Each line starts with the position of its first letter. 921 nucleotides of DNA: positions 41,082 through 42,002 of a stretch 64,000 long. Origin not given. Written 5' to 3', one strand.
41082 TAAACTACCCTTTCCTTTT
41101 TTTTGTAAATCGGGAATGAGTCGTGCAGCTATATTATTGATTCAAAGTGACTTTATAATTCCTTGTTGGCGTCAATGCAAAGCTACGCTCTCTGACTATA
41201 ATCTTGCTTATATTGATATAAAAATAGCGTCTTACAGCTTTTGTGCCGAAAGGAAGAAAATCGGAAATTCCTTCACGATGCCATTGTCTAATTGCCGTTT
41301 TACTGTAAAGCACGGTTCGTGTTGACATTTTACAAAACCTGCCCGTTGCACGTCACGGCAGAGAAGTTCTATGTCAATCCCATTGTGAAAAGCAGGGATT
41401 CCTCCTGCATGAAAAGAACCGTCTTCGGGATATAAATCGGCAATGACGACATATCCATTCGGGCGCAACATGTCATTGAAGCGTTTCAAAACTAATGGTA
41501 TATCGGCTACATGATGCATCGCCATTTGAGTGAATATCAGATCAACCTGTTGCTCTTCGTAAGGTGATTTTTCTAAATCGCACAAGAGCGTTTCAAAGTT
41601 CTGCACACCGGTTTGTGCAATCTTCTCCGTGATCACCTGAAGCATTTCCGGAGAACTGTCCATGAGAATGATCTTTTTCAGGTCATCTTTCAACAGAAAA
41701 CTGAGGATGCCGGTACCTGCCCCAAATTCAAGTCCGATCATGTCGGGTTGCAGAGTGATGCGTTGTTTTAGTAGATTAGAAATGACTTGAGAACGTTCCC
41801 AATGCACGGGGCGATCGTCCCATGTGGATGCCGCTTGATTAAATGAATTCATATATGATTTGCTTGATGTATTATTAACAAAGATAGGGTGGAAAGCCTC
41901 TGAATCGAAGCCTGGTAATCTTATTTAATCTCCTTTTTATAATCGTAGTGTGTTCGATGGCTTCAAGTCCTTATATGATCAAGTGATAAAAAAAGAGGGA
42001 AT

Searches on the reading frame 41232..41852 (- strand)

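Call 60: search_protein_families(library=pfam, proteins=[window:41232-41852:-], max_evalue=0.00001)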
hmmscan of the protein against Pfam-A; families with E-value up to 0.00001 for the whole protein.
window:41232-41852:- (206 aa): 7 families
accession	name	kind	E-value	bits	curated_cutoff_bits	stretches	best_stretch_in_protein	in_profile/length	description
PF08241.18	Methyltransf_11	-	5.3e-18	65.9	21.2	1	41-137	1-95/95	Methyltransferase domain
PF13847.12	Methyltransf_31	-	3.5e-17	62.9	27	1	37-141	4-113/145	Methyltransferase domain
PF13649.12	Methyltransf_25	-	5.9e-17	62.6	27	1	41-133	2-97/97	Methyltransferase domain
PF13489.12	Methyltransf_23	-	4.3e-14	53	27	1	20-147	6-129/164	Methyltransferase domain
PF08242.18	Methyltransf_12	-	1.5e-13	51.8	30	1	41-134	1-97/98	Methyltransferase domain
PF05891.18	Methyltransf_PK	-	2.5e-08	34.2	27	1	25-139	43-161/218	AdoMet dependent proline di-methyltransferase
PF01209.24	Ubie_methyltran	-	4.5e-08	33.2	20.1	1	41-137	52-151/233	ubiE/COQ5 methyltransferase family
